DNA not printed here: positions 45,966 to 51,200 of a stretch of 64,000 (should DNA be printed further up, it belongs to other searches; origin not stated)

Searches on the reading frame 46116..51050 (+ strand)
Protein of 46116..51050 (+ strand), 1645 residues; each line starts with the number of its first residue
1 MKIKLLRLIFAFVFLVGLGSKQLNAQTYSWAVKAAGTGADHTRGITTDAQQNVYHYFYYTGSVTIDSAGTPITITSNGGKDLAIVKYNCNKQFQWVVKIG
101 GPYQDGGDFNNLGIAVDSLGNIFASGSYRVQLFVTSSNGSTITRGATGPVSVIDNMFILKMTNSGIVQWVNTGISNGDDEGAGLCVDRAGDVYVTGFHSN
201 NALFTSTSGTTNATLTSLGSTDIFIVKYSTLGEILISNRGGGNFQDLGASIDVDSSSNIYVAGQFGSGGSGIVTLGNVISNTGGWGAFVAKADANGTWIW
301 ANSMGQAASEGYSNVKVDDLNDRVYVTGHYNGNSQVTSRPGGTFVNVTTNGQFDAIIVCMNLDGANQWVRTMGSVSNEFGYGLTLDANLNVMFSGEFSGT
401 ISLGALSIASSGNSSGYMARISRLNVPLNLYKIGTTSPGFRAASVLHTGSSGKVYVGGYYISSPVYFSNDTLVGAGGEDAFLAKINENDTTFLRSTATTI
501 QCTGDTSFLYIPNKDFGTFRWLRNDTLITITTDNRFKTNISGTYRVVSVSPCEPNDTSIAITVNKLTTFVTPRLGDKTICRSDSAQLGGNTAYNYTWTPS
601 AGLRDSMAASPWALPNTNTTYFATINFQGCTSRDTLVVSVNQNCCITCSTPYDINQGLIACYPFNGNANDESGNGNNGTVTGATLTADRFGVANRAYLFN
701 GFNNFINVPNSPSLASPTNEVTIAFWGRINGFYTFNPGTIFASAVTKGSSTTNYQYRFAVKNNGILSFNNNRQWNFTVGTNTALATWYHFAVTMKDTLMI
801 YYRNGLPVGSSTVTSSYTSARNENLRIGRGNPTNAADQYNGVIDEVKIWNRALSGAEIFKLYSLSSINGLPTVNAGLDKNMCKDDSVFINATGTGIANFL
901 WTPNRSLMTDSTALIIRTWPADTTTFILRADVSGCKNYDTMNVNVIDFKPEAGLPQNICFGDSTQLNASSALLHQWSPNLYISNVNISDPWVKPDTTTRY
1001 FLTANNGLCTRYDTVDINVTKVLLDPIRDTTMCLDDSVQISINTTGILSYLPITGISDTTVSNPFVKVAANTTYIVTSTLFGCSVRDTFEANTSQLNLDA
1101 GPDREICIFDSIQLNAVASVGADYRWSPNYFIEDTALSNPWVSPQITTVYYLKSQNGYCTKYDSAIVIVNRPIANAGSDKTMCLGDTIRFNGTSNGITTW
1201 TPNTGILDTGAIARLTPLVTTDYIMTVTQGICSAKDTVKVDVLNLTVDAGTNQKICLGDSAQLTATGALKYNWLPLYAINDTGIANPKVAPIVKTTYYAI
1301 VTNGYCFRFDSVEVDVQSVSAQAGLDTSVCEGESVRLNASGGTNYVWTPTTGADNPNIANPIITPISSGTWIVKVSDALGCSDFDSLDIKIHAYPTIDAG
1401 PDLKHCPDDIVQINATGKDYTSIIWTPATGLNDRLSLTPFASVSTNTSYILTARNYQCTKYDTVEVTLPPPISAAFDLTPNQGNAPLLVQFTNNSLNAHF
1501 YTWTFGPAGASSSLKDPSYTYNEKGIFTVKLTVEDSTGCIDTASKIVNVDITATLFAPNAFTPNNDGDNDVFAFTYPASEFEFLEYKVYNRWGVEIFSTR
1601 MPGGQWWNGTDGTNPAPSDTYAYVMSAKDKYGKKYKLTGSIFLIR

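Call 7: search_protein_families(library=pfam, proteins=[window:46116-51050:+], max_evalue=0.01)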
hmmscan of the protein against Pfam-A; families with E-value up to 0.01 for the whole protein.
window:46116-51050:+ (1645 aa): 5 families
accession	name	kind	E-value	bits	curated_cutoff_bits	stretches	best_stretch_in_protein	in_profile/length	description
PF13385.13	Laminin_G_3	-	2.1e-22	80.4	27.6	1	703-858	4-150/151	Concanavalin A-like lectin/glucanases superfamily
PF18911.6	PKD_4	-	6.2e-18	65.1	27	1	1473-1546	7-80/85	PKD domain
PF13585.12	CHU_C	-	1.7e-14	54.1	27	1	1557-1641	3-84/86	CHU_C Type IX secretion signal domain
PF00801.26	PKD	-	6.8e-06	26.4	23.5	1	1484-1546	12-78/80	PKD domain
PF06739.17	SBBP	-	1.1e-05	25.7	20.5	0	173-196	7-30/38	Beta-propeller repeat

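Call 8: search_protein_families(library=ncbifam, proteins=[window:46116-51050:+], max_evalue=0.01)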
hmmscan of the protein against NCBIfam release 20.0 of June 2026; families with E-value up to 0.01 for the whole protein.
window:46116-51050:+ (1645 aa): 3 families
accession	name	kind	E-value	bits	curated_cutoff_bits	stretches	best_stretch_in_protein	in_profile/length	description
NF047494.1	Lepto_SBBP_lipo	equivalog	3.8e-18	65.4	400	3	146-400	211-448/466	SBBP repeat beta-propeller lipoprotein, LipL53 family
TIGR04131.1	Bac_Flav_CTERM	domain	7.8e-11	42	35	1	1557-1645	3-85/85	T9SS type B sorting domain-containing protein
NF052521.1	TafC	equivalog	1.8e-05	24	410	1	698-866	196-364/373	TafC family fimbrial protein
